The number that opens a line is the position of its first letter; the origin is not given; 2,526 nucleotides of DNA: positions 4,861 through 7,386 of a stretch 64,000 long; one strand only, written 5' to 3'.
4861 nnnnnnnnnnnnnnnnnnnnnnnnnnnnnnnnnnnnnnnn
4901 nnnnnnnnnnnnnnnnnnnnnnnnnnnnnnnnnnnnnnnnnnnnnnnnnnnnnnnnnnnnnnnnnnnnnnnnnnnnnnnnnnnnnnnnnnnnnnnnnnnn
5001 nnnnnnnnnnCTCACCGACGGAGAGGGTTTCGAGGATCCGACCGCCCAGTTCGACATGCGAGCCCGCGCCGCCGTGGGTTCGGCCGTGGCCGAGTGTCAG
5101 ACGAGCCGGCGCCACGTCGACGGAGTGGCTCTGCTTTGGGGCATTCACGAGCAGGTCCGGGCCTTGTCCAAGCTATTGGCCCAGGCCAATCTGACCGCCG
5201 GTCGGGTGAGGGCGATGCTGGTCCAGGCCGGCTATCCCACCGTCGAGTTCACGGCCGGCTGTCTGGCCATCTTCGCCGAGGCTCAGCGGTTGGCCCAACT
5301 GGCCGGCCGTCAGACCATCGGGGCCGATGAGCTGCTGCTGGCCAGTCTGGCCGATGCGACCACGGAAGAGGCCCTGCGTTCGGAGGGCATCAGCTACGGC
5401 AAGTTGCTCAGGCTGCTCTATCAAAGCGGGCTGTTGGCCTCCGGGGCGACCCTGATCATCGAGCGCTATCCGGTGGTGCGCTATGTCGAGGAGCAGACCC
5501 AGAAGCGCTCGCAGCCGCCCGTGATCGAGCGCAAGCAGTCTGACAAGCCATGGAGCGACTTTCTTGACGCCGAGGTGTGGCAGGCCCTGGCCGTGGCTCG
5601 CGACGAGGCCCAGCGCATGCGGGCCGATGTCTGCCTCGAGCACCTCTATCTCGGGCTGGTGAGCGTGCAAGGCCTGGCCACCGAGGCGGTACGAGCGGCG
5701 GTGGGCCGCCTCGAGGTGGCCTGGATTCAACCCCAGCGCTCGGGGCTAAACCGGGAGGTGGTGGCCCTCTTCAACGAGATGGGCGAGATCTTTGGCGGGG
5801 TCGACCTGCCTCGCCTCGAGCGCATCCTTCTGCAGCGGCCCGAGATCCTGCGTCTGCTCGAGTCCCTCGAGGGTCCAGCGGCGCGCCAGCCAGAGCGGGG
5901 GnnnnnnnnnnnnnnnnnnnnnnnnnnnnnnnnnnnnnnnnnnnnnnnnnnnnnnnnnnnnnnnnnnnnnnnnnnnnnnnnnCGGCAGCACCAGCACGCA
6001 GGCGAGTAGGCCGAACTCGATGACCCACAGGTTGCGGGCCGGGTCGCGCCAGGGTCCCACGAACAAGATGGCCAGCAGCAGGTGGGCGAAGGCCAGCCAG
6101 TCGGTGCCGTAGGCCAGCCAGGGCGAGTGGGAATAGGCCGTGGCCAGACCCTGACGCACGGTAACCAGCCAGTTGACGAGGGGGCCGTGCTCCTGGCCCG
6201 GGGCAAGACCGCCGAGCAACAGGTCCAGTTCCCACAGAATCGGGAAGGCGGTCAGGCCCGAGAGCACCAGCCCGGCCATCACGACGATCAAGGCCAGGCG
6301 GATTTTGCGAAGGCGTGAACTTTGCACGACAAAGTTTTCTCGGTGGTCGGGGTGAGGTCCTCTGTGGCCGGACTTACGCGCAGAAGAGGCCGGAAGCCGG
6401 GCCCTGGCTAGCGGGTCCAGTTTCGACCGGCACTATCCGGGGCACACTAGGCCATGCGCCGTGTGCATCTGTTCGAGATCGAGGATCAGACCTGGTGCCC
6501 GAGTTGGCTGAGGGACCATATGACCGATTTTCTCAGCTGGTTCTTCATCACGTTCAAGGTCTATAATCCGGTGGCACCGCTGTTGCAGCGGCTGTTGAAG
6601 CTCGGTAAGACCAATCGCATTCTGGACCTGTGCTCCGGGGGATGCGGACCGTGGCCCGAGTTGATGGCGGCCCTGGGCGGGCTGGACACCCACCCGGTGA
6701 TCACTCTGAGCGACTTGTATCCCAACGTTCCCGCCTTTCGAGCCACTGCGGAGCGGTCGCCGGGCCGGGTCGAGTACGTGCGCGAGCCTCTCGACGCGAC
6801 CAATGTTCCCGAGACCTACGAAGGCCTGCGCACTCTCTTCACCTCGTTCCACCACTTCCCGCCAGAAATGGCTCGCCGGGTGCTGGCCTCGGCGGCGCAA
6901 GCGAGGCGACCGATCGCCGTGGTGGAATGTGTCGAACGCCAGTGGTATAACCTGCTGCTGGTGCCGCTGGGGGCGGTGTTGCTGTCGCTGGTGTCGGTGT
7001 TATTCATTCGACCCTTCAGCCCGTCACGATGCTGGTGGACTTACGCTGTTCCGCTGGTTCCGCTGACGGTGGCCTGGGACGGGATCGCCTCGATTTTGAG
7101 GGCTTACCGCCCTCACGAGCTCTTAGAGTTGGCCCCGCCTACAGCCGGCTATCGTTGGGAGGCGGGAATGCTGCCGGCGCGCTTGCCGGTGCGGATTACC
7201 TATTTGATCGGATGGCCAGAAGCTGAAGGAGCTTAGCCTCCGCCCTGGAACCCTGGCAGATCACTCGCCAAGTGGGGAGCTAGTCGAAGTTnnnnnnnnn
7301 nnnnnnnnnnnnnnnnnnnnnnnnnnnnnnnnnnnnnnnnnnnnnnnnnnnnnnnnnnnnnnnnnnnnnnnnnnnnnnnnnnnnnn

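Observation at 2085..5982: Tandem paralogous lipoprotein alpha/beta-hydrolases co-operonic with a degenerate GGDEF-Clp_N protein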

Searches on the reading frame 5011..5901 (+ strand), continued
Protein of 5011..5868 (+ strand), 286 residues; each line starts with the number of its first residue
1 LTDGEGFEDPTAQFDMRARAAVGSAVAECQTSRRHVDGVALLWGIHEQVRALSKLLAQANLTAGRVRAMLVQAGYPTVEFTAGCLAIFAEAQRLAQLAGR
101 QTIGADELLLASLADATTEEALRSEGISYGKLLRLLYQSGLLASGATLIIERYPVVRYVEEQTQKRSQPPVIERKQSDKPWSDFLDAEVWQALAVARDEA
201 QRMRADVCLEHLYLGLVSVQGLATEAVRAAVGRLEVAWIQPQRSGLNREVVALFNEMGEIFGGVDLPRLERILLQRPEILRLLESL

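Call 85: search_protein_families(library=pfam, proteins=[L002:5373-5903:+, L002:7955-8275:+, L002:8272-8796:+, L003:262-1104:+, L002:7714-7941:+], max_evalue=0.01)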
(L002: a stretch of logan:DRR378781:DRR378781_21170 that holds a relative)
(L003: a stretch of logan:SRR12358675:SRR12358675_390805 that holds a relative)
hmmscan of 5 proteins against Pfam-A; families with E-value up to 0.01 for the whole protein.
L002:5373-5903:+ (176 aa): 0 families

L002:7955-8275:+ (106 aa): 0 families

L002:8272-8796:+ (174 aa): 0 families

L003:262-1104:+ (280 aa): 1 family
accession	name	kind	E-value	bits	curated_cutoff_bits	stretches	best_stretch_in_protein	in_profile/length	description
PF19656.5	DUF6159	-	1.8e-39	136.2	27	1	66-264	2-200/204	Family of unknown function (DUF6159)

L002:7714-7941:+ (75 aa): 0 families

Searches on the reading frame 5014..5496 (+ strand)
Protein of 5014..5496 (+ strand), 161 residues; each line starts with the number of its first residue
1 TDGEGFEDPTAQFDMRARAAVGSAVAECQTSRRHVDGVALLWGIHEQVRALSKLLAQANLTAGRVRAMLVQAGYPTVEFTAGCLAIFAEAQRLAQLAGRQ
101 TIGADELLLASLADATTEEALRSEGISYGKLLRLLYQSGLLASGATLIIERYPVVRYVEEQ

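Call 5: search_protein_families(library=pfam, proteins=[window:5014-5496:+], max_evalue=10)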
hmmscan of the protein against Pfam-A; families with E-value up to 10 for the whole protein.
seq(161 aa): 1 family
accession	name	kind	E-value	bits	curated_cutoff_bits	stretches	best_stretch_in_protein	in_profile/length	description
PF02861.25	Clp_N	-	0.55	10.9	20.7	1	90-133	1-46/53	Clp amino terminal domain, pathogenicity island component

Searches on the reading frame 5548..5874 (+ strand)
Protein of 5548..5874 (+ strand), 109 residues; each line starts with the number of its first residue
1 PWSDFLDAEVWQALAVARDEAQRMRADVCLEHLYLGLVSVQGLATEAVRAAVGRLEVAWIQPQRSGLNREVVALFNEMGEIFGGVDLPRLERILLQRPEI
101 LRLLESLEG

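Call 89: search_solved_structures(query=A7, max_evalue=1, show_alignments=2)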
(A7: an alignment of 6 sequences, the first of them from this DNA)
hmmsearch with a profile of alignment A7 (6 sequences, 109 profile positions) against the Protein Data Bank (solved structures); distinct sequences matched with E-value up to 1: 10.
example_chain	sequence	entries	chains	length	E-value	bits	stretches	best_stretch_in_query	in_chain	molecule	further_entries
2k77_A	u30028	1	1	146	0.0085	19.6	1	6-65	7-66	Negative regulator of genetic competence clpC/mecB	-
2y1q_A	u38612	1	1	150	0.0086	19.6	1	6-65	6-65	NEGATIVE REGULATOR OF GENETIC COMPETENCE CLPC/MECB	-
2y1r_A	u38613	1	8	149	0.0087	19.5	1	6-65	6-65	NEGATIVE REGULATOR OF GENETIC COMPETENCE CLPC/MECB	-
5hbn_A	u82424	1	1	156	0.01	19.3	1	6-65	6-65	Negative regulator of genetic competence ClpC/MecB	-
8b3s_Z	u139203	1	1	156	0.01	19.3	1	6-65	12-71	ATP-dependent Clp protease ATP-binding subunit ClpC / Negative regulator of tic competence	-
6emw_F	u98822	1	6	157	0.011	19.2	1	12-40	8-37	ATP-dependent Clp protease ATP-binding subunit ClpC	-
8otk_A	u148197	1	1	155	0.012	19.1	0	7-65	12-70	ATP-dependent Clp protease ATP-binding subunit ClpC / Negative regulator of tic competence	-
4p15_A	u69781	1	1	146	0.022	18.3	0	6-43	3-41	Bacillus lehensis ClpC N-terminal domain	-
2op8_A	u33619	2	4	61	0.18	15.3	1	34-91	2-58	Probable tautomerase ywhB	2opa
2kpo_A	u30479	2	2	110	0.24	14.9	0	33-108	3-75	rossmann 2x2 fold protein | De novo designed rossmann 2x2 fold protein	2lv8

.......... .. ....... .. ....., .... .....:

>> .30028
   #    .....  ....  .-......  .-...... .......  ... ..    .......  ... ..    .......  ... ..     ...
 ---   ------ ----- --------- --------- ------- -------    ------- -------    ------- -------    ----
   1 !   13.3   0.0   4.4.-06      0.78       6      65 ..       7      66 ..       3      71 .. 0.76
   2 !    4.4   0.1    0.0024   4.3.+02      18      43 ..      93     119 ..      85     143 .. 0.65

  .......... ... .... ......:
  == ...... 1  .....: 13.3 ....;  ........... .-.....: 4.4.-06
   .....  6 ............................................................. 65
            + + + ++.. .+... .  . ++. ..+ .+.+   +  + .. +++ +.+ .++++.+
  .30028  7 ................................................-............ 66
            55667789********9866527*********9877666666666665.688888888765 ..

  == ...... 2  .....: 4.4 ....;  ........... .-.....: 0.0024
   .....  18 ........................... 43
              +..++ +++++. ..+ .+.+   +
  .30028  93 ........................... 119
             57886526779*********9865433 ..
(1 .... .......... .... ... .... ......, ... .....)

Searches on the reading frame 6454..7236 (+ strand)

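Call 3: search_protein_families(library=pfam, proteins=[window:6454-7236:+], max_evalue=0.1)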
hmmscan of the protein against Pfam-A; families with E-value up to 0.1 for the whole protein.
window:6454-7236:+ (260 aa): 1 family
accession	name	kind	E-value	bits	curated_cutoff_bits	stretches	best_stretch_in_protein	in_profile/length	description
PF13649.12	Methyltransf_25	-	0.054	14.6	27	1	56-153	1-95/97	Methyltransferase domain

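Call 4: search_protein_families(library=ncbifam, proteins=[window:6454-7236:+], max_evalue=0.1)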
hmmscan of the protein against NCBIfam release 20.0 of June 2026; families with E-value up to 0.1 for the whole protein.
window:6454-7236:+ (260 aa): 1 family
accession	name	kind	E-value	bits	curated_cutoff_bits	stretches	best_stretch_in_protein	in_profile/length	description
NF004851.0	PRK06202.1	equivalog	7.5e-07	28.8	243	1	131-234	138-216/237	hypothetical protein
